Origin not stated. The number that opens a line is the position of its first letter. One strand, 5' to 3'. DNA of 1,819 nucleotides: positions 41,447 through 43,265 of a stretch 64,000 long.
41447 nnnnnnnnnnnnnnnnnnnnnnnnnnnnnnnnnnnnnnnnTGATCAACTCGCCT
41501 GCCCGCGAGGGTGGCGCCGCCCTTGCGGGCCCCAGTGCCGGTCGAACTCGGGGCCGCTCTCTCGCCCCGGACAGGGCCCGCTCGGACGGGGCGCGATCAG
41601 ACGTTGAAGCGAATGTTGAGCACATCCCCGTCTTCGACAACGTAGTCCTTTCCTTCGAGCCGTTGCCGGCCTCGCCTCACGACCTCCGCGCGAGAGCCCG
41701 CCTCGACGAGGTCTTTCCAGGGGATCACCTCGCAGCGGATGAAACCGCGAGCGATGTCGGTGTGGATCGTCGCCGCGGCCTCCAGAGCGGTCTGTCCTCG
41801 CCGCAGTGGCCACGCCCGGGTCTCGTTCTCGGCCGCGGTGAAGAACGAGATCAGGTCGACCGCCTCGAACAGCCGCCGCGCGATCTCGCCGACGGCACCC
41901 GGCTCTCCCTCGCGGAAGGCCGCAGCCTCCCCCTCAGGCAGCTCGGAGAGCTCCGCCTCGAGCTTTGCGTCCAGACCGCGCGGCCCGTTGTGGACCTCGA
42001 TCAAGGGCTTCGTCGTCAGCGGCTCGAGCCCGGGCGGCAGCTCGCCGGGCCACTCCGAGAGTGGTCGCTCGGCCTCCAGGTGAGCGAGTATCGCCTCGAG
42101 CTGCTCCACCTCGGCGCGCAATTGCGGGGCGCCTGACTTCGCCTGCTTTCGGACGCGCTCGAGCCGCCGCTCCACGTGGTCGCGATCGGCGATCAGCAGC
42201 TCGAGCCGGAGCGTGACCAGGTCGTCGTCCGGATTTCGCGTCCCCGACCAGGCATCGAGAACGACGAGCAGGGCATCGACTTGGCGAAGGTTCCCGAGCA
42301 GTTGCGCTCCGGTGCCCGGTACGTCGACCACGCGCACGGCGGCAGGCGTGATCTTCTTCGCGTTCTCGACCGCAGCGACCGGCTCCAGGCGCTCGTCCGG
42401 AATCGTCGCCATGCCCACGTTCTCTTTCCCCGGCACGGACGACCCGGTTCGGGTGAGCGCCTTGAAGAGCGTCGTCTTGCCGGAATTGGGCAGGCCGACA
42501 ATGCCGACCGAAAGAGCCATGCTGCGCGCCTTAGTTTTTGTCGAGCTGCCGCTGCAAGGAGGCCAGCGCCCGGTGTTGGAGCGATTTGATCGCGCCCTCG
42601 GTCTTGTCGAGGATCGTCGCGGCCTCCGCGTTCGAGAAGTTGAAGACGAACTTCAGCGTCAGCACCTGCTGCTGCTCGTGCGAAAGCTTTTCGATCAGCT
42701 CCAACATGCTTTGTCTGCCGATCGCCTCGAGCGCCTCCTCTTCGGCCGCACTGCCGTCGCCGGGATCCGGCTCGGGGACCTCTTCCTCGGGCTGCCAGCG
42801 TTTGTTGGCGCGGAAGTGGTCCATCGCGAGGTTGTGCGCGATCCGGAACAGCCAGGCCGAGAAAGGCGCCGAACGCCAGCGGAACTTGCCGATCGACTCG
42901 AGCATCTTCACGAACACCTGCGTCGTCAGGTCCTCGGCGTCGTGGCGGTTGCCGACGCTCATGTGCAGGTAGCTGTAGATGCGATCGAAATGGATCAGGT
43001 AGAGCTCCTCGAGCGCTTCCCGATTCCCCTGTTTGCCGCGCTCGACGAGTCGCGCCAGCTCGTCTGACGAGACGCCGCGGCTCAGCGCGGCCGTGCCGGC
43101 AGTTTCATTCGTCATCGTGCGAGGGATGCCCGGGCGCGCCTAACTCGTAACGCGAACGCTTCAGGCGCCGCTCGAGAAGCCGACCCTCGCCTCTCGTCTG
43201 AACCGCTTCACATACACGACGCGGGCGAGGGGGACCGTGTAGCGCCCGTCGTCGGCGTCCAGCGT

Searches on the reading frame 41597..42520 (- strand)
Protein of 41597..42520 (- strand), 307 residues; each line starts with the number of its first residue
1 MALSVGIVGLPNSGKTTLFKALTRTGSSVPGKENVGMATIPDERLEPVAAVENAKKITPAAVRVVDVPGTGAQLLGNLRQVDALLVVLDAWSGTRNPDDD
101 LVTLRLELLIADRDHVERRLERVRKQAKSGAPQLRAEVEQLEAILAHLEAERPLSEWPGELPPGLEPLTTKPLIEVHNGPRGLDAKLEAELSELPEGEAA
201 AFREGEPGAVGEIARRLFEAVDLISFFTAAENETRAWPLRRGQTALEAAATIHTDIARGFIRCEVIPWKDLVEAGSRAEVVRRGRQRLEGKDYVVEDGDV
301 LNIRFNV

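Call 4: search_protein_families(library=ncbifam, proteins=[window:41597-42520:-], max_evalue=1)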
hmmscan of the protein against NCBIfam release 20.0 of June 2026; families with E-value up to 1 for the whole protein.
window:41597-42520:- (307 aa): 16 families
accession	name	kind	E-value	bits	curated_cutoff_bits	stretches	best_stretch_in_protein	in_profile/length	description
TIGR00092.1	TIGR00092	equivalog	5.3e-55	187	279.2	2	185-307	242-368/368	redox-regulated ATPase YchF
NF007171.0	PRK09602.1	subfamily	7.1e-11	41.6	387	3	2-25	2-25/397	YchF-related putative GTPase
TIGR00231.1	small_GTP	domain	3.1e-06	27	42.5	1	4-89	5-85/164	GTP-binding protein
NF007105.0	PRK09554.1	equivalog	0.0013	17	683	1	2-70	3-60/772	Fe(2+) transporter permease subunit FeoB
NF008956.1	PRK12299.1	equivalog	0.0019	17.3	300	1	4-29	160-185/327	GTPase ObgE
TIGR02729.1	Obg_CgtA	equivalog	0.0067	15.5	280.25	1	4-29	159-184/329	Obg family GTPase CgtA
TIGR03594.1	GTPase_EngA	equivalog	0.013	14.6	306.7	1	5-28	3-26/432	ribosome biogenesis GTPase Der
TIGR03156.1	GTP_HflX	equivalog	0.023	13.6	216.75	1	3-26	190-213/351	GTPase HflX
NF008955.0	PRK12297.1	equivalog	0.031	13.2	406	1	4-28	161-185/429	GTPase ObgE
TIGR02858.1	spore_III_AA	equivalog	0.059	12.6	281.3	1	7-51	118-164/272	stage III sporulation protein AA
TIGR00072.1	hydrog_prot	superfamily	0.12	12.4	47.45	1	53-94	25-64/145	hydrogenase maturation protease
TIGR00436.1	era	equivalog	0.15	11.4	116.25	1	4-28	2-26/270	GTPase Era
TIGR03596.1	GTPase_YlqF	equivalog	0.21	10.9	208.2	0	4-24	120-140/276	ribosome biogenesis GTPase YlqF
NF003661.0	PRK05291.1-3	equivalog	0.22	10.8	380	1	3-24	217-238/448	tRNA uridine-5-carboxymethylaminomethyl(34) synthesis GTPase MnmE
NF000908.1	PRK00089.1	equivalog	0.3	10.3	237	1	5-23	6-24/291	GTPase Era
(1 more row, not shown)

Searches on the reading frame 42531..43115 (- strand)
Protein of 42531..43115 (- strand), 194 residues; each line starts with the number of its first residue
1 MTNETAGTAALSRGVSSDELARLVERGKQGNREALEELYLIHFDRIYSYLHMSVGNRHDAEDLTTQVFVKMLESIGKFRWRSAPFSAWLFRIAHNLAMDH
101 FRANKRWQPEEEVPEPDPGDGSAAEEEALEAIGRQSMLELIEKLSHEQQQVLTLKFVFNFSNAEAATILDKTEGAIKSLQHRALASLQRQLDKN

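Call 59: search_protein_families(library=pfam, proteins=[window:42531-43115:-], max_evalue=0.001)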
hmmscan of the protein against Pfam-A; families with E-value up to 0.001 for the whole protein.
window:42531-43115:- (194 aa): 5 families
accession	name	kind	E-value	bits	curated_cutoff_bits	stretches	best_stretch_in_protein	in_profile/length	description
PF04542.20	Sigma70_r2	-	1.8e-16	60.1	24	1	39-106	2-70/71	Sigma-70 region 2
PF08281.18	Sigma70_r4_2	-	3e-12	46.4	25.7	1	135-187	2-54/54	Sigma-70, region 4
PF04545.22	Sigma70_r4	-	1.7e-08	34.3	24.1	1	141-188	2-49/50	Sigma-70, region 4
PF07638.17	Sigma70_ECF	-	0.00054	20.3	21.1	0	19-191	3-183/185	ECF sigma factor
PF22233.2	PhyR_sigma-like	-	0.00056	20.1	27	0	157-190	17-50/50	Response regulator PhyR, sigma-like domain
